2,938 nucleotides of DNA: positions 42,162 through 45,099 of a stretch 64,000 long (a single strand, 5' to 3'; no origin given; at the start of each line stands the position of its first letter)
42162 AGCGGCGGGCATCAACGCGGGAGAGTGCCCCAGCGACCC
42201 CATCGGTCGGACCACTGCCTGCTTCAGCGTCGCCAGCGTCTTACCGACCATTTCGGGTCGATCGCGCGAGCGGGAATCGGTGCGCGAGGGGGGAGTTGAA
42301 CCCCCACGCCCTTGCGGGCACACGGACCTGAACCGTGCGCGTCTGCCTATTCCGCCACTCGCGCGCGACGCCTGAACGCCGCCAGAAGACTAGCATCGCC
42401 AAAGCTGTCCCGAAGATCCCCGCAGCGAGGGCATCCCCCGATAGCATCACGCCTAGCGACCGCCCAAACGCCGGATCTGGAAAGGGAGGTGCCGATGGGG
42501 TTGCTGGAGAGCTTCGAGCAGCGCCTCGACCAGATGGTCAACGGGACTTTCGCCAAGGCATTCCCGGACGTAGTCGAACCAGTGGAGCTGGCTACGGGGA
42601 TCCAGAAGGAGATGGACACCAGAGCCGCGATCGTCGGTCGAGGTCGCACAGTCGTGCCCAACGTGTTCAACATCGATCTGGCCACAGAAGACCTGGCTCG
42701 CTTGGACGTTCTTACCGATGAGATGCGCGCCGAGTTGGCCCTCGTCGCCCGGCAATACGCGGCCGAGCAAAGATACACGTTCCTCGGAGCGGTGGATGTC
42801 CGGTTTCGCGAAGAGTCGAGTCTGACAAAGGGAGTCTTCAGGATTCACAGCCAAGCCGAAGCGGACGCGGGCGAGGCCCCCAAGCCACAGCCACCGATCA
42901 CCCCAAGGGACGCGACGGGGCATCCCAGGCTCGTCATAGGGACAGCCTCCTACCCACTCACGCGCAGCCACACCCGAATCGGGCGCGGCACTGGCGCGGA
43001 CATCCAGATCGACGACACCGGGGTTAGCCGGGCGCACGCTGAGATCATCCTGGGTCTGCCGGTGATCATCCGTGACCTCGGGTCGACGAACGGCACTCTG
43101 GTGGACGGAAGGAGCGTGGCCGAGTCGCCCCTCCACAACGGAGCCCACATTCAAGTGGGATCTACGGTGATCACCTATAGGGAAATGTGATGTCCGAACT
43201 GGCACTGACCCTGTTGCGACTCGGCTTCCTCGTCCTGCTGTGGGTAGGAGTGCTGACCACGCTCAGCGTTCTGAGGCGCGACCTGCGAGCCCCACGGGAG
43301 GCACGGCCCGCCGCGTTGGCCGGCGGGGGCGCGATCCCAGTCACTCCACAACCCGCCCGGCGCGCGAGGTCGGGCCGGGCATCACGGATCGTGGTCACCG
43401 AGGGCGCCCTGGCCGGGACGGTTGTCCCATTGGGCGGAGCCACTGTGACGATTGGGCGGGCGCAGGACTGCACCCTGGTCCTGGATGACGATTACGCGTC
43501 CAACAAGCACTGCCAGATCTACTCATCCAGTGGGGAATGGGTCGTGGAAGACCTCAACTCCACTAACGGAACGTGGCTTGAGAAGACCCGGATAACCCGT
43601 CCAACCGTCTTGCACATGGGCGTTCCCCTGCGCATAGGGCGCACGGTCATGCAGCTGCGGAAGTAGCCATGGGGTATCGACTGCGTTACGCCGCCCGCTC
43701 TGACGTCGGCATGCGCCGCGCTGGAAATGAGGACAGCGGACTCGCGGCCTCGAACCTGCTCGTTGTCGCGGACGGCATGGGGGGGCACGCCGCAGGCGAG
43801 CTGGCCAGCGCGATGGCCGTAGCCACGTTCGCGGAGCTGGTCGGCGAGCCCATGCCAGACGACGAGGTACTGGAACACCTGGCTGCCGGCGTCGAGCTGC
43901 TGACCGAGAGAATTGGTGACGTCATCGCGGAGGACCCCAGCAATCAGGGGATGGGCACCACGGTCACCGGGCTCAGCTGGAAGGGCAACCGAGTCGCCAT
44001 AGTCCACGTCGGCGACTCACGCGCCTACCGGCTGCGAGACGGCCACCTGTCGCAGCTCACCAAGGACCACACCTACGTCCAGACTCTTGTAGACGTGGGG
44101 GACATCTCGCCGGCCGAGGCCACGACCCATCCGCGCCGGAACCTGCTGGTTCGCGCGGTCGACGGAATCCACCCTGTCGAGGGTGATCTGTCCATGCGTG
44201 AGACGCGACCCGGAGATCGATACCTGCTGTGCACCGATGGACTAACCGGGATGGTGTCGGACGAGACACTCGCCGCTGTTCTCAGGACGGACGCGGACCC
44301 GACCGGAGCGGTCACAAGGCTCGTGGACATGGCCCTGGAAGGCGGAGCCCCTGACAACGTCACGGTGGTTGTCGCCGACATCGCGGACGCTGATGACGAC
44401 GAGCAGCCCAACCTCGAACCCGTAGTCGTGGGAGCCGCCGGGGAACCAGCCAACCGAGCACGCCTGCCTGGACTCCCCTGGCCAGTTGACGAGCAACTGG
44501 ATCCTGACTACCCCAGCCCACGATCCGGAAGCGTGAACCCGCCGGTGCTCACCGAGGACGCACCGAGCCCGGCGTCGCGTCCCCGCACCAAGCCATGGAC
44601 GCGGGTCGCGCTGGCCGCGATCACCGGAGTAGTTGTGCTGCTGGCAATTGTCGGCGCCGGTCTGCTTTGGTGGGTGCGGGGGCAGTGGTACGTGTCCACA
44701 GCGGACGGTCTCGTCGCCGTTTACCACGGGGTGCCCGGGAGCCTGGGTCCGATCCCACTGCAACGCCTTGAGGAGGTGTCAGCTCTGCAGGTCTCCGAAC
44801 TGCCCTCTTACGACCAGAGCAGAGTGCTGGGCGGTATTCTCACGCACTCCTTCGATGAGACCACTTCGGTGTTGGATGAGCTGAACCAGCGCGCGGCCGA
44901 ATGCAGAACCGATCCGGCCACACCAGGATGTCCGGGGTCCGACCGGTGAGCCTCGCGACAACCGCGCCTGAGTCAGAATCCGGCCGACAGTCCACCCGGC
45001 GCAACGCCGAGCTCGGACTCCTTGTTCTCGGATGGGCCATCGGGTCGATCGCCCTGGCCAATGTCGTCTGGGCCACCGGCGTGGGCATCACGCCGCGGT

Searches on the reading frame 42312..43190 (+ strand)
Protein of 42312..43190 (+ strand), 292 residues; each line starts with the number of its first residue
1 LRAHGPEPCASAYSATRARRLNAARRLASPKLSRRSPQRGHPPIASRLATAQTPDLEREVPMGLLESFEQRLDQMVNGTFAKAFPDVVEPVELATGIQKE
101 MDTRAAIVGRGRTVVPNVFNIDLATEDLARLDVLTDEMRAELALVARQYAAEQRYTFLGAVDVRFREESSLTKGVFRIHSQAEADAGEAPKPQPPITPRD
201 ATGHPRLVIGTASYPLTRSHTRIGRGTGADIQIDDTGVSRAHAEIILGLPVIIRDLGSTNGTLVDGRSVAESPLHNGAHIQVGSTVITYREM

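Call 48: search_protein_families(library=pfam, proteins=[window:42312-43190:+], max_evalue=0.001)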
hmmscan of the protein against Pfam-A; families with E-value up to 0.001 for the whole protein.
window:42312-43190:+ (292 aa): 3 families
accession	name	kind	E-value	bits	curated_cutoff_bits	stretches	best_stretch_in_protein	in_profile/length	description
PF12401.13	FhaA_N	-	4.8e-33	114.5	25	1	65-178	1-114/115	FhaA, N-terminal domain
PF00498.31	FHA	-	6.5e-16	59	20.7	1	221-283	1-67/67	FHA domain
PF16697.10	Yop-YscD_cpl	-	1.2e-11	45.1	33.2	1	212-287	10-88/94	Inner membrane component of T3SS, cytoplasmic domain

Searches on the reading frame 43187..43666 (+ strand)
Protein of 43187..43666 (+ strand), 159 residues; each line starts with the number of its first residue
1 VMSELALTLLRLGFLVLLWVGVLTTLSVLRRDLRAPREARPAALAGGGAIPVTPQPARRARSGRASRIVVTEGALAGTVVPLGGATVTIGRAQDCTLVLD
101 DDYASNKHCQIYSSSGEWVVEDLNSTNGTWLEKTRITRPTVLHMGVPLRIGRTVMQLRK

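Call 48: search_protein_families(library=pfam, proteins=[window:43187-43666:+], max_evalue=0.001)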
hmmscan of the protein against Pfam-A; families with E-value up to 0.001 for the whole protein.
window:43187-43666:+ (159 aa): 2 families
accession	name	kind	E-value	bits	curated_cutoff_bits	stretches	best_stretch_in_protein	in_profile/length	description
PF00498.31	FHA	-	4.2e-19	69.2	20.7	1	87-151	1-67/67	FHA domain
PF16697.10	Yop-YscD_cpl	-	9.9e-18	64.6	33.2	1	70-158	2-91/94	Inner membrane component of T3SS, cytoplasmic domain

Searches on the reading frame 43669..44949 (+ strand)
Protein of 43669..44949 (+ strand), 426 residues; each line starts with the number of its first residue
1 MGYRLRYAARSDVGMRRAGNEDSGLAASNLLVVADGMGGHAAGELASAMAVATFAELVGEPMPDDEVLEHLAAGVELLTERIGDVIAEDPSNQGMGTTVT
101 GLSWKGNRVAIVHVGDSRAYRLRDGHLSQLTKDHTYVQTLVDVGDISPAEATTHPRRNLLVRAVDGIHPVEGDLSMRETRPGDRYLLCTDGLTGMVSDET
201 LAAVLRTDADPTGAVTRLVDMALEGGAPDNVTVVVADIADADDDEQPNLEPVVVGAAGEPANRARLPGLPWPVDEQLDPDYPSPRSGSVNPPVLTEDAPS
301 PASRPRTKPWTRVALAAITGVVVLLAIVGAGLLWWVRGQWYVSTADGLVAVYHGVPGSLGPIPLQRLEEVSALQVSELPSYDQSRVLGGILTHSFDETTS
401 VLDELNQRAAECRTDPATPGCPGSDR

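Call 48: search_protein_families(library=pfam, proteins=[window:43669-44949:+], max_evalue=0.001)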
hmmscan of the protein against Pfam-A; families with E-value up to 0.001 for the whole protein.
window:43669-44949:+ (426 aa): 3 families
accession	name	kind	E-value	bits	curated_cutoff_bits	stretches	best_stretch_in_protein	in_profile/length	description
PF13672.11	PP2C_2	-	3.4e-12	46.8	24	1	27-200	23-183/209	Protein phosphatase 2C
PF00481.26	PP2C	-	4.5e-07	30.2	20.3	1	21-135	27-141/255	Protein phosphatase 2C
PF07228.17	SpoIIE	-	3e-05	24.5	25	0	178-237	119-190/192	Stage II sporulation protein E (SpoIIE)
